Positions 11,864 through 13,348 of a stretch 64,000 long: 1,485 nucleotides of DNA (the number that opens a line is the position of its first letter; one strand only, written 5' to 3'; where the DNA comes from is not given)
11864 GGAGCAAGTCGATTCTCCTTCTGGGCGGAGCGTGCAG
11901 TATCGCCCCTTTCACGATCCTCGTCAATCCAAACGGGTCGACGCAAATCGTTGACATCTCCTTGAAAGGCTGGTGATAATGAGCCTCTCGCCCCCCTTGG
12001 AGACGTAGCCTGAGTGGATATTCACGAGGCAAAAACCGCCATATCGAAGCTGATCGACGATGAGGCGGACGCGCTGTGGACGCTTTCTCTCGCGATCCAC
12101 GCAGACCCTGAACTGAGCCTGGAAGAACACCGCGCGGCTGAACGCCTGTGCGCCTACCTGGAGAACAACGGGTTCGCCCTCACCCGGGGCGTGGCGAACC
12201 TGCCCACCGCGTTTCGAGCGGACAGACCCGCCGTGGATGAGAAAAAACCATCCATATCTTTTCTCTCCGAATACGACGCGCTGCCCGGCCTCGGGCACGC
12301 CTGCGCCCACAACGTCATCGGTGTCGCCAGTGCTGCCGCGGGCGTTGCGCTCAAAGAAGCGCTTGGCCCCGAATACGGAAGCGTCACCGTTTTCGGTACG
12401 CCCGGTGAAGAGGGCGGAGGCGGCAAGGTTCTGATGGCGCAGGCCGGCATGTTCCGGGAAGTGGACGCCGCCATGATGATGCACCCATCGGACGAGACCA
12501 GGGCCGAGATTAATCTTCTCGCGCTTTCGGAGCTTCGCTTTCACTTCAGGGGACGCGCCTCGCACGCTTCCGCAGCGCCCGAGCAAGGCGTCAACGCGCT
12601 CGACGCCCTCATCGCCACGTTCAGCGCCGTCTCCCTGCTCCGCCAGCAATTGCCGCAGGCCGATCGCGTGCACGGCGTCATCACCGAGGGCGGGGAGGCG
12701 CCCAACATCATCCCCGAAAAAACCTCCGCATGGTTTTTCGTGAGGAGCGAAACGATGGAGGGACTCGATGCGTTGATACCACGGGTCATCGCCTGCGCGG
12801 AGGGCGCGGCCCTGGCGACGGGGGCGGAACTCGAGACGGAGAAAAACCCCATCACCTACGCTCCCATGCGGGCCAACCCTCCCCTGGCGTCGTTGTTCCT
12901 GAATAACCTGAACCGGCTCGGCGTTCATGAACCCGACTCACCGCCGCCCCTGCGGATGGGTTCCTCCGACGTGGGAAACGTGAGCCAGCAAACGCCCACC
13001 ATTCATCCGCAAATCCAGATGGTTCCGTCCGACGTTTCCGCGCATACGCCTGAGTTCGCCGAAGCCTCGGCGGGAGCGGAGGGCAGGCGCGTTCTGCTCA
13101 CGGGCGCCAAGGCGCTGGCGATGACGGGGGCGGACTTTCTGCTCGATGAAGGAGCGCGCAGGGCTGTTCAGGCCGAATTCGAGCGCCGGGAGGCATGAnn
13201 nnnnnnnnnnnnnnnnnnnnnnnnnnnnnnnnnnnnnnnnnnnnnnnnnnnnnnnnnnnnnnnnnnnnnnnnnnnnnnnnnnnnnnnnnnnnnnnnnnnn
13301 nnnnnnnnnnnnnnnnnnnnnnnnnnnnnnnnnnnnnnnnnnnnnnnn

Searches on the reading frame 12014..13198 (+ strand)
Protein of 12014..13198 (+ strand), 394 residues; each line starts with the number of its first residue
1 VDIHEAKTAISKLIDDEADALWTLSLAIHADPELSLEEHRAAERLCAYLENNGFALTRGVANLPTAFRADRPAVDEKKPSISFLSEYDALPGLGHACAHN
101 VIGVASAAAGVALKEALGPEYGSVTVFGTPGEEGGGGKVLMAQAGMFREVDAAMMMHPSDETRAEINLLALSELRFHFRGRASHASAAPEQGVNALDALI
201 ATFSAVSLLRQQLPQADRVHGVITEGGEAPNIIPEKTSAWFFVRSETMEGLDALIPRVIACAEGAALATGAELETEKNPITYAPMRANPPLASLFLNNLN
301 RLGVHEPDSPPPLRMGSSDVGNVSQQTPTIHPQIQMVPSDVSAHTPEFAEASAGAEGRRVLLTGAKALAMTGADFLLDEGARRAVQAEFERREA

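Call 78: search_protein_families(library=pfam, proteins=[window:12014-13198:+], max_evalue=0.00001)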
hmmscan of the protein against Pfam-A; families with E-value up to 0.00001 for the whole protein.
window:12014-13198:+ (394 aa): 2 families
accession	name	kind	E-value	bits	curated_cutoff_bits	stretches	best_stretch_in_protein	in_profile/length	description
PF01546.33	Peptidase_M20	-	3.5e-11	43.8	24.6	1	92-361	26-200/206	Peptidase family M20/M25/M40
PF07687.19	M20_dimer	-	1.1e-09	38.6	21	1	174-263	9-100/107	Peptidase dimerisation domain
